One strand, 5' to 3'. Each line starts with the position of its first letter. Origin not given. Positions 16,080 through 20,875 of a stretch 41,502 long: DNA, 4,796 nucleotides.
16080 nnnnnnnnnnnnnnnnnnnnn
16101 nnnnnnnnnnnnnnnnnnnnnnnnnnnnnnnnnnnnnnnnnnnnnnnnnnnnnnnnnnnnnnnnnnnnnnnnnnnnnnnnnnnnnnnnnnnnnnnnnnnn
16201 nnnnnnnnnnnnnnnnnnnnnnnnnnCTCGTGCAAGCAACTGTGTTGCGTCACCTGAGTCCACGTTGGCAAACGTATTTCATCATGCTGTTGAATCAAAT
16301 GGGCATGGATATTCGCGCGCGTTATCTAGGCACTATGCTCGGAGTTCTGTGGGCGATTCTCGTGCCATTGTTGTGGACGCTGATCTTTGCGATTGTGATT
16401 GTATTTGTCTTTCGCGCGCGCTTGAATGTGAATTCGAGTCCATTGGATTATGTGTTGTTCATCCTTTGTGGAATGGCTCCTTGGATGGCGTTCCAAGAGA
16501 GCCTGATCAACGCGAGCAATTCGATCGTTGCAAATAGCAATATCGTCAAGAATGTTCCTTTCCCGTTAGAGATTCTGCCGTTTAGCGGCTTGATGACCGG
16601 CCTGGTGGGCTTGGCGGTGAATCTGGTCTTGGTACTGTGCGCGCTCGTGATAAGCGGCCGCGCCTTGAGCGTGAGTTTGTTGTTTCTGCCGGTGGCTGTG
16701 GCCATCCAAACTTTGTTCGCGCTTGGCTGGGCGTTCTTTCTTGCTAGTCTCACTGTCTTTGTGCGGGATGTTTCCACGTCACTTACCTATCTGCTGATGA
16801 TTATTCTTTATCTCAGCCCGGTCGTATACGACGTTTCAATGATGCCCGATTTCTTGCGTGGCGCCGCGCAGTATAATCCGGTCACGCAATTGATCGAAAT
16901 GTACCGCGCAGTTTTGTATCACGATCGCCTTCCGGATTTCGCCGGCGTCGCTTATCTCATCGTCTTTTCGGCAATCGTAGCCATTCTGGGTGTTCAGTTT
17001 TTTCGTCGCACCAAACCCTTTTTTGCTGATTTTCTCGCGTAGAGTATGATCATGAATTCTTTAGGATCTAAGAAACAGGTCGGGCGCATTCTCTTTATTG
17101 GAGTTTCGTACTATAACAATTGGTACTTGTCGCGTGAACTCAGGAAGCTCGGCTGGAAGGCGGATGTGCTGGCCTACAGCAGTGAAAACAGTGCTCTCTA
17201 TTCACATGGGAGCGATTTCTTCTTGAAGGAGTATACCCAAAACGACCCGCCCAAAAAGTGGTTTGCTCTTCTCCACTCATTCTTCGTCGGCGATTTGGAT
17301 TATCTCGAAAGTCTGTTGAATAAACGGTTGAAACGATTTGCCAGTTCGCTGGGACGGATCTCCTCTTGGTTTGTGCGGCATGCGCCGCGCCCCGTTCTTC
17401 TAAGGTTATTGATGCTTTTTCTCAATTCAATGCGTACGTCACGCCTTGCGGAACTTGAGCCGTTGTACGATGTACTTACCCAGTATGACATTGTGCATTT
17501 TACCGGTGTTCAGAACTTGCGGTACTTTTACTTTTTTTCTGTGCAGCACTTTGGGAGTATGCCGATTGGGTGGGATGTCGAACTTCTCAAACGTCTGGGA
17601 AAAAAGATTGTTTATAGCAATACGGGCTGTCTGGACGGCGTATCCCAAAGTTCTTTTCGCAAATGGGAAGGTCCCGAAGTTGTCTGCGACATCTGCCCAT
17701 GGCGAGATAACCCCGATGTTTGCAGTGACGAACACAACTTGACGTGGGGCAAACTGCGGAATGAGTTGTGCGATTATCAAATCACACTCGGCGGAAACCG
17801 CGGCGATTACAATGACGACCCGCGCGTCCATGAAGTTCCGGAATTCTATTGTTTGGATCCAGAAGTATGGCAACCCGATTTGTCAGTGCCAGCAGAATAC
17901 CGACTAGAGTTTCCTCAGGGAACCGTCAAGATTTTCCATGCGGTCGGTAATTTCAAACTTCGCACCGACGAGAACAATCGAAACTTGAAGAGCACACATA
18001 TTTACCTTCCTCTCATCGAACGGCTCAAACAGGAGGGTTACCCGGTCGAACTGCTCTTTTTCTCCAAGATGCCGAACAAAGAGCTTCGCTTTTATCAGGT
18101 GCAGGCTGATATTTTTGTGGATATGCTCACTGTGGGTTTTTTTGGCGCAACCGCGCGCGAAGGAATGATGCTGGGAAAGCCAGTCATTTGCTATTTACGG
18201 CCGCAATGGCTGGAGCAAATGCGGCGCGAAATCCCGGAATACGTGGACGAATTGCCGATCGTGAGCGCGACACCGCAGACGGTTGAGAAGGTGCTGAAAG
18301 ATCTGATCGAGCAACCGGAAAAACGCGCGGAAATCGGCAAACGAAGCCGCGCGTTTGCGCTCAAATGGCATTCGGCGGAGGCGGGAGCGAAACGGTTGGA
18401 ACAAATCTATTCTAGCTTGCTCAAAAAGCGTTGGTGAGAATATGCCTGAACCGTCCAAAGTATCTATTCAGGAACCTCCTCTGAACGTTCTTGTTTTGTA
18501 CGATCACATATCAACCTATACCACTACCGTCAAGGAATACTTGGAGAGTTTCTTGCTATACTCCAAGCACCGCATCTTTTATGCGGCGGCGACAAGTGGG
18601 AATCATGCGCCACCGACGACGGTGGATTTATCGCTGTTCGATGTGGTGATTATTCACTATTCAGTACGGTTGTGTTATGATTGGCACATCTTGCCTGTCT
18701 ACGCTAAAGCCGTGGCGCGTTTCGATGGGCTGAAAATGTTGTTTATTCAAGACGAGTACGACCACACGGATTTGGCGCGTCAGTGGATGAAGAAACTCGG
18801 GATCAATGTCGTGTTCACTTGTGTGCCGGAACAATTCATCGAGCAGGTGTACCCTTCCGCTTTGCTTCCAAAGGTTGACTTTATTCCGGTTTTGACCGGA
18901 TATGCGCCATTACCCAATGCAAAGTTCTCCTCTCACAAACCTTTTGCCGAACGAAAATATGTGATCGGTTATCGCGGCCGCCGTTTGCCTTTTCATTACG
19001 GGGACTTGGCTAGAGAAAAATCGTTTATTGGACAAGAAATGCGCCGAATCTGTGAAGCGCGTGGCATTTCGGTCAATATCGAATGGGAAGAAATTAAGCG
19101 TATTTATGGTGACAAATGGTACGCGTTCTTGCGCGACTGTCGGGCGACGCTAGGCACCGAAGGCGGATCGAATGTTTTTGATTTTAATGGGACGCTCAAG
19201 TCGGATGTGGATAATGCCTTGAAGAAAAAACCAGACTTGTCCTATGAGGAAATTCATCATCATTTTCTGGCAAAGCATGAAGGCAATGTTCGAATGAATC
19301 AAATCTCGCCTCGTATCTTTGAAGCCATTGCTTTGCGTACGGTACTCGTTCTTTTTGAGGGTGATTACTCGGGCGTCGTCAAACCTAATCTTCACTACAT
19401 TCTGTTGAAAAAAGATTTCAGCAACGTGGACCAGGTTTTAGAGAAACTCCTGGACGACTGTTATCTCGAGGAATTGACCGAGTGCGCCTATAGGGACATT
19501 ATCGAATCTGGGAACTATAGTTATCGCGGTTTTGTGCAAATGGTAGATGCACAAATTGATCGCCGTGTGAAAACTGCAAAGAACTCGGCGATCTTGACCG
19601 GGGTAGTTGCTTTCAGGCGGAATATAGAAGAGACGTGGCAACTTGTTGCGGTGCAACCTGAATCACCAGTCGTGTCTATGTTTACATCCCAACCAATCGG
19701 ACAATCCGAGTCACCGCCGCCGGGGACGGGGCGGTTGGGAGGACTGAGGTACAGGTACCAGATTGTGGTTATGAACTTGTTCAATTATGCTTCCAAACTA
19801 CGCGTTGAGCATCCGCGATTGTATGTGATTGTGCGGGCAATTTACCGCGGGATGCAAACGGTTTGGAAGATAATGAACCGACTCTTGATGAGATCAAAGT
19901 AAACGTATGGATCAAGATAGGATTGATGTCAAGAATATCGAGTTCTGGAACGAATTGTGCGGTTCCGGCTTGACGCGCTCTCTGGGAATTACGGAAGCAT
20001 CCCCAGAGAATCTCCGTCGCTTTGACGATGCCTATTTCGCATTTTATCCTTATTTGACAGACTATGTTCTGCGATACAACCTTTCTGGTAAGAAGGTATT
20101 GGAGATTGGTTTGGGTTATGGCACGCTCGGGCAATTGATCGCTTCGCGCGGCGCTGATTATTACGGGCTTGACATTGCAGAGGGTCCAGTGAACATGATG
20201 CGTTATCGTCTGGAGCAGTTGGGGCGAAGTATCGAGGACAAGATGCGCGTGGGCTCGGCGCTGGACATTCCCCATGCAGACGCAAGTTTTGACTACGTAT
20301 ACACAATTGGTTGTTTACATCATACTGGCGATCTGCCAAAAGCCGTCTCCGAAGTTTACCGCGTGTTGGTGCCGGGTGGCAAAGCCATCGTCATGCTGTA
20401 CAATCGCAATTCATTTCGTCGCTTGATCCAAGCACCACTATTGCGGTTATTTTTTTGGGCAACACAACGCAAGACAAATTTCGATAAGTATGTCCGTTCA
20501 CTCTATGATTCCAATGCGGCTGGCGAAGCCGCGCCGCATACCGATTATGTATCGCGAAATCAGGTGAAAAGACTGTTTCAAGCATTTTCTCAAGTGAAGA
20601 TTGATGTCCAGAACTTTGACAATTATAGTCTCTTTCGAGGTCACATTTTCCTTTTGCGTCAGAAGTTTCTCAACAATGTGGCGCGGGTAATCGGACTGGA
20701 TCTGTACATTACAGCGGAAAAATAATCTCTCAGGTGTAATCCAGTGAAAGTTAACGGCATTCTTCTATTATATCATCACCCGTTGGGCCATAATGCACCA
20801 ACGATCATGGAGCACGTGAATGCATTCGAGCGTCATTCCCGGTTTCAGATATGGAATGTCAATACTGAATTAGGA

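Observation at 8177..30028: Threefold iteration of AsnB-type amidotransferase + CgeB-like transferase + SAM methyltransferase inside one glycan operon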

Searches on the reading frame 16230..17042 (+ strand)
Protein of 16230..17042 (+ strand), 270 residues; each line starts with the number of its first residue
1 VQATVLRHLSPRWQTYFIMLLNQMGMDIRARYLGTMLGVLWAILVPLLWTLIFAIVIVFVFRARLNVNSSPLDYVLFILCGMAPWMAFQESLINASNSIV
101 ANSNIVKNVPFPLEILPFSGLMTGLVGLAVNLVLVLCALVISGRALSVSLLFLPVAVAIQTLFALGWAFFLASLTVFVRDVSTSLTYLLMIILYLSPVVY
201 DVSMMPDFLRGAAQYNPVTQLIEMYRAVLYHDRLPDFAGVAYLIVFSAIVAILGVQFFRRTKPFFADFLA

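Call 5: search_protein_families(library=pfam, proteins=[window:16230-17042:+], max_evalue=0.01)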
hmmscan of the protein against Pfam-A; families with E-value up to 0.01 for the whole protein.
window:16230-17042:+ (270 aa): 1 family
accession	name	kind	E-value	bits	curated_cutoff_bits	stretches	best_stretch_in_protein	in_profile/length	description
PF01061.29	ABC2_membrane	-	6.6e-13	49.1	26.9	1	30-230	13-211/211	ABC-2 type transporter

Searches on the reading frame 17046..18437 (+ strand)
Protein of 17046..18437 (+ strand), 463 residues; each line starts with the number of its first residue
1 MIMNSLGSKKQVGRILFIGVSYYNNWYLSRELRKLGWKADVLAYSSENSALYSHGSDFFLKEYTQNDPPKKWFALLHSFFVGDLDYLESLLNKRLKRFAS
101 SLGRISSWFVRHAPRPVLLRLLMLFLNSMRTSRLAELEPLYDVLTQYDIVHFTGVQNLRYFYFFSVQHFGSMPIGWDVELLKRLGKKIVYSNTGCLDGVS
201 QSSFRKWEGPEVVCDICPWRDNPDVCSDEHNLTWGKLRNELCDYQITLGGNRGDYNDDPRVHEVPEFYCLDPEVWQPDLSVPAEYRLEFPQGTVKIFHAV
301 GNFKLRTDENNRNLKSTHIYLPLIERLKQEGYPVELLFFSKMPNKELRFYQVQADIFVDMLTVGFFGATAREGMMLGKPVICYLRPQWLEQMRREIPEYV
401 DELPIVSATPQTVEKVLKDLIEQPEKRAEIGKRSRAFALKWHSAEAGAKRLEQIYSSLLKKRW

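Call 5: search_protein_families(library=pfam, proteins=[window:17046-18437:+], max_evalue=0.01)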
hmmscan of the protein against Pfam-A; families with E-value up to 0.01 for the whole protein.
window:17046-18437:+ (463 aa): 2 families
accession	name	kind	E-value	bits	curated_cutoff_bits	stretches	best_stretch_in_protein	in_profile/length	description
PF00534.26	Glycos_transf_1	-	9.1e-06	25.7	26.4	1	323-435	62-170/172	Glycosyl transferases group 1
PF13524.12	Glyco_trans_1_2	-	0.005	17.2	25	0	402-452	94-143/144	Glycosyl transferase-like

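Call 8: search_protein_families(library=ncbifam, proteins=[window:17046-18437:+], max_evalue=0.01)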
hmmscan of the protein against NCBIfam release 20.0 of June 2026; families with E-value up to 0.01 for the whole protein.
window:17046-18437:+ (463 aa): 1 family
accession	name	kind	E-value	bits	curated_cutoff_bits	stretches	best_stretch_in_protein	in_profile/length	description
NF038295.1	EPS_HpsP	equivalog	0.00023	20.3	550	1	353-458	287-387/388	hormogonium polysaccharide biosynthesis glycosyltransferase HpsP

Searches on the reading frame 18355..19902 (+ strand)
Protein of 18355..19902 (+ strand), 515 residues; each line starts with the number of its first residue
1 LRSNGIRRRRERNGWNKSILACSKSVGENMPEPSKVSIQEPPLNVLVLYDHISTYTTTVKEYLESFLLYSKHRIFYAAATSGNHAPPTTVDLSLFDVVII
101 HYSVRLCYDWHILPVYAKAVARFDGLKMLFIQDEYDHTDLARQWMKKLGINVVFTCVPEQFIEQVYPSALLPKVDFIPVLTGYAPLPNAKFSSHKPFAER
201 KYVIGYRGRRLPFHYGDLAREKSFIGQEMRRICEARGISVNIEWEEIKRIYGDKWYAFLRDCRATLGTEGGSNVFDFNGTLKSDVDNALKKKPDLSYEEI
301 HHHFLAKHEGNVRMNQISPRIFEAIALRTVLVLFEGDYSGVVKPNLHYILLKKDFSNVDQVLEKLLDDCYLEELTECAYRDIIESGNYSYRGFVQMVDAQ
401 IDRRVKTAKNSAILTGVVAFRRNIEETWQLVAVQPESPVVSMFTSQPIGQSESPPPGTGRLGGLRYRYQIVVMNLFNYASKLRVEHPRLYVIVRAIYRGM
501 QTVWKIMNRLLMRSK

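Call 3: search_protein_families(library=pfam, proteins=[window:18442-19902:+], max_evalue=0.01)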
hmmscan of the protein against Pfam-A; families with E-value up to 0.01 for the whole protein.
window:18442-19902:+ (486 aa): 0 families

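Call 6: search_protein_families(library=pfam, proteins=[window:18355-19902:+], max_evalue=1)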
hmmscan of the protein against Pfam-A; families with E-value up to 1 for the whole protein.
window:18355-19902:+ (515 aa): 3 families
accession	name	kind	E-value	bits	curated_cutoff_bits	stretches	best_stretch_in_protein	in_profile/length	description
PF05763.18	DUF835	-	0.052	13.8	33.1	1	298-372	40-111/136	Protein of unknown function (DUF835)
PF05368.20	NmrA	-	0.054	13.5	27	1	121-168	207-254/298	NmrA-like family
PF21956.1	DUF6922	-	0.078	12.9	27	0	481-509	13-41/52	Family of unknown function (DUF6922)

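Call 8: search_protein_families(library=ncbifam, proteins=[window:18442-19902:+], max_evalue=0.01)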
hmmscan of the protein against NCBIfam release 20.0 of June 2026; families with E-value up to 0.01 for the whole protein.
window:18442-19902:+ (486 aa): 0 families

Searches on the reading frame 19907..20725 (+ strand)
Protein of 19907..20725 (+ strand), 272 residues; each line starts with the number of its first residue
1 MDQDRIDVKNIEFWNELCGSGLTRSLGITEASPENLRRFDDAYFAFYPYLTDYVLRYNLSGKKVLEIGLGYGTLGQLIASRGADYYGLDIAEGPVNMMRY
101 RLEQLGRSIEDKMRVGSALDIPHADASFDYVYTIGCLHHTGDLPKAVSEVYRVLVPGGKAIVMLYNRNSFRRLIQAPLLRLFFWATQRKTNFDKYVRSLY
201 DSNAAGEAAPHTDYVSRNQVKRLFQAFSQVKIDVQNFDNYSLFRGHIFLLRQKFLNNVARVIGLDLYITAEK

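Call 3: search_protein_families(library=pfam, proteins=[window:19907-20725:+], max_evalue=0.01)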
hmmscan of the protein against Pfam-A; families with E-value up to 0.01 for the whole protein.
window:19907-20725:+ (272 aa): 8 families
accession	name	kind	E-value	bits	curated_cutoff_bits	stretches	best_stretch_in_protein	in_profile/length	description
PF08241.18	Methyltransf_11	-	4.5e-19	69.3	21.2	1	65-161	1-94/95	Methyltransferase domain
PF13649.12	Methyltransf_25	-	2.2e-17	63.9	27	1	64-158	1-97/97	Methyltransferase domain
PF08242.18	Methyltransf_12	-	1.2e-14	55.2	30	1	65-159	1-97/98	Methyltransferase domain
PF13489.12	Methyltransf_23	-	3.9e-14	53.2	27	1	50-227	12-157/164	Methyltransferase domain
PF13847.12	Methyltransf_31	-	1.1e-13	51.5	27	1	60-166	3-113/145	Methyltransferase domain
PF01209.24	Ubie_methyltran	-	3.9e-08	33.4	20.1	1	59-171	46-160/233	ubiE/COQ5 methyltransferase family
PF02353.26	CMAS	-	0.00011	22.1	27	1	60-160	62-162/273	Mycolic acid cyclopropane synthetase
PF07021.18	MetW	-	0.0026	17.8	21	1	53-166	6-111/193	Methionine biosynthesis protein MetW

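Call 8: search_protein_families(library=ncbifam, proteins=[window:19907-20725:+], max_evalue=0.01)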
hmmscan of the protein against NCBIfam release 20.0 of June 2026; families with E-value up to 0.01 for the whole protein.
window:19907-20725:+ (272 aa): 38 families (the best 25 are shown)
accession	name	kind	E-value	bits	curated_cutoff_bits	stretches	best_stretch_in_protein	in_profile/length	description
NF045825.1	FAmtase_mtf2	equivalog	5.8e-12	45.4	400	1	58-161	56-157/248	fatty-acid O-methyltransferase Mtf2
NF045823.1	PthPhpthDimycoMt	equivalog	2.8e-11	43.1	300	1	57-160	63-164/256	phthiotriol/phenolphthiotriol dimycocerosates methyltransferase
NF040539.1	AST_met_ArsM_2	exception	1.9e-10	41.1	240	1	52-161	50-162/262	putative arsinothricin biosynthesis methyltransferase ArsM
NF043040.1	corrin_prot_MT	hypoth_equivalog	2.5e-10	40.2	180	1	57-185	38-176/216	corrinoid protein-associated methyltransferase CpaM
NF045667.1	MTase_DVU1556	equivalog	9.7e-10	38.2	155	1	60-169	22-127/213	DVU_1556 family methyltransferase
NF047649.1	MTase_UXPK_star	exception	2.9e-09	36.4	460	1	58-162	75-181/283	methyltransferase/UXPK-star double selenoprotein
NF001241.0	PRK00216.1-2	equivalog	3.4e-09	36.7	327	1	60-171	51-156/231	demethylmenaquinone methyltransferase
TIGR02072.1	BioC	equivalog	1.4e-08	34.9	184.95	1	58-176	32-146/244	malonyl-ACP O-methyltransferase BioC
TIGR01983.1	UbiG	equivalog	1.5e-08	34.2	102.95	1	57-169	46-158/228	bifunctional 2-polyprenyl-6-hydroxyphenol methylase/3-demethylubiquinol 3-O-methyltransferase UbiG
NF001240.0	PRK00216.1-1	equivalog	1.5e-08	34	378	1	60-173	63-179/251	bifunctional demethylmenaquinone methyltransferase/2-methoxy-6-polyprenyl-1,4-benzoquinol methylase UbiE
NF052510.1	methyltran_MpqE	exception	1.9e-08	34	335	1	60-171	46-160/234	methyl-plastoquinone biosynthesis methyltransferase MpqE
NF041255.1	mycofact_MftM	equivalog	6.5e-08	32.2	200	1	59-153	138-232/289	mycofactocin oligosaccharide methyltransferase MftM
NF001243.0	PRK00216.1-4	equivalog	9.3e-08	31.7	235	1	78-165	69-154/237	demethylmenaquinone methyltransferase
TIGR02752.1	MenG_heptapren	equivalog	1.1e-07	31.7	419.85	1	76-167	65-154/231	demethylmenaquinone methyltransferase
NF007610.0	PRK10258.1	equivalog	1.3e-07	31.3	342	1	62-176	44-152/251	malonyl-ACP O-methyltransferase BioC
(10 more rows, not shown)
